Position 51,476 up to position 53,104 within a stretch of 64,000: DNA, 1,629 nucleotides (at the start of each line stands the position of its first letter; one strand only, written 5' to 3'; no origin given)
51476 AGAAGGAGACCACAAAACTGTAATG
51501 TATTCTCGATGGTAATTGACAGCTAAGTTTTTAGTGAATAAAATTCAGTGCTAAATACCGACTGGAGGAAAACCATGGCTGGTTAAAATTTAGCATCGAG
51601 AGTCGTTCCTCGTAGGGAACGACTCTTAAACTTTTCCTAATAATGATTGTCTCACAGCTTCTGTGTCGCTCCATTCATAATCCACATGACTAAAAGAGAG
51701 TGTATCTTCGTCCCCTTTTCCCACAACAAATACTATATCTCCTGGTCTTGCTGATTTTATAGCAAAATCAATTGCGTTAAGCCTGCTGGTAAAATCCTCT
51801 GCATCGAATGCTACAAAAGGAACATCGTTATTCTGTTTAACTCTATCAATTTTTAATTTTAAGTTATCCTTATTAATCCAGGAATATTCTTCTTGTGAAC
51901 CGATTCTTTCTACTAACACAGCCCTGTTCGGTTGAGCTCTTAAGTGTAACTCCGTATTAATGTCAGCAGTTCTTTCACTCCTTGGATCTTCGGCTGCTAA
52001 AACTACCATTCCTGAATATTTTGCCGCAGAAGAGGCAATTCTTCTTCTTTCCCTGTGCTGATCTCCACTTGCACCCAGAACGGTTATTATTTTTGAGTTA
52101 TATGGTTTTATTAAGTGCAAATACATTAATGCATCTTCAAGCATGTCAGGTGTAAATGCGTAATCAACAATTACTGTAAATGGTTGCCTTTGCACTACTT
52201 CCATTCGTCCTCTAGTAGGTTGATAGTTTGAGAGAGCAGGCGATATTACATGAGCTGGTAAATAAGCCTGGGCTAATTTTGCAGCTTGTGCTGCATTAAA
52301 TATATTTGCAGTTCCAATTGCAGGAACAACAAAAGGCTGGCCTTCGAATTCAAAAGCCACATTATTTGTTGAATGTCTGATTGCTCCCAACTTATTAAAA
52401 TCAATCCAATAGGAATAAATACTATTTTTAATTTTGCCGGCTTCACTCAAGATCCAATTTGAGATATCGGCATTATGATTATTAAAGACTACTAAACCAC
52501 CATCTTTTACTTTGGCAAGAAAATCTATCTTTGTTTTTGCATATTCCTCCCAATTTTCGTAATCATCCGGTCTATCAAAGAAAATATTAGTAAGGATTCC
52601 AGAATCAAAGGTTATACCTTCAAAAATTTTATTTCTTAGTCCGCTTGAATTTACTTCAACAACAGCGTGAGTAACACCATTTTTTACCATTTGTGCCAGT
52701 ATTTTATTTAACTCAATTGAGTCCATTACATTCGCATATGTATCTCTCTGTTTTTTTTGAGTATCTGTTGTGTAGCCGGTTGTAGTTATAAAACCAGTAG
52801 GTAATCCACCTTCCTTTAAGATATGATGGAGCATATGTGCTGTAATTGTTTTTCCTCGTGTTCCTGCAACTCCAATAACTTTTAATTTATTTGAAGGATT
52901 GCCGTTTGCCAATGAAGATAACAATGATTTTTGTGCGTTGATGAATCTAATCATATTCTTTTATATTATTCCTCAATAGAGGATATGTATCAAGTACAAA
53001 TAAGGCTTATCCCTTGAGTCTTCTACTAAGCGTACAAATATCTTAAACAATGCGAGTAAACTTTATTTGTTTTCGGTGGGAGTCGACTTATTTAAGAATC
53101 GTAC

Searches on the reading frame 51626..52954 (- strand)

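Call 69: search_protein_families(library=pfam, proteins=[window:51626-52954:-], max_evalue=0.00001)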
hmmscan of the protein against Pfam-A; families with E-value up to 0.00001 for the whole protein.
window:51626-52954:- (442 aa): 2 families
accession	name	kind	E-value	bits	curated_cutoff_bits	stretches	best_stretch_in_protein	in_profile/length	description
PF08245.18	Mur_ligase_M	-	6.9e-28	98.4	24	1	29-226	1-198/200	Mur ligase middle domain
PF02875.26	Mur_ligase_C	-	8.3e-19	69.1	28.4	1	249-414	1-127/127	Mur ligase, glutamate ligase domain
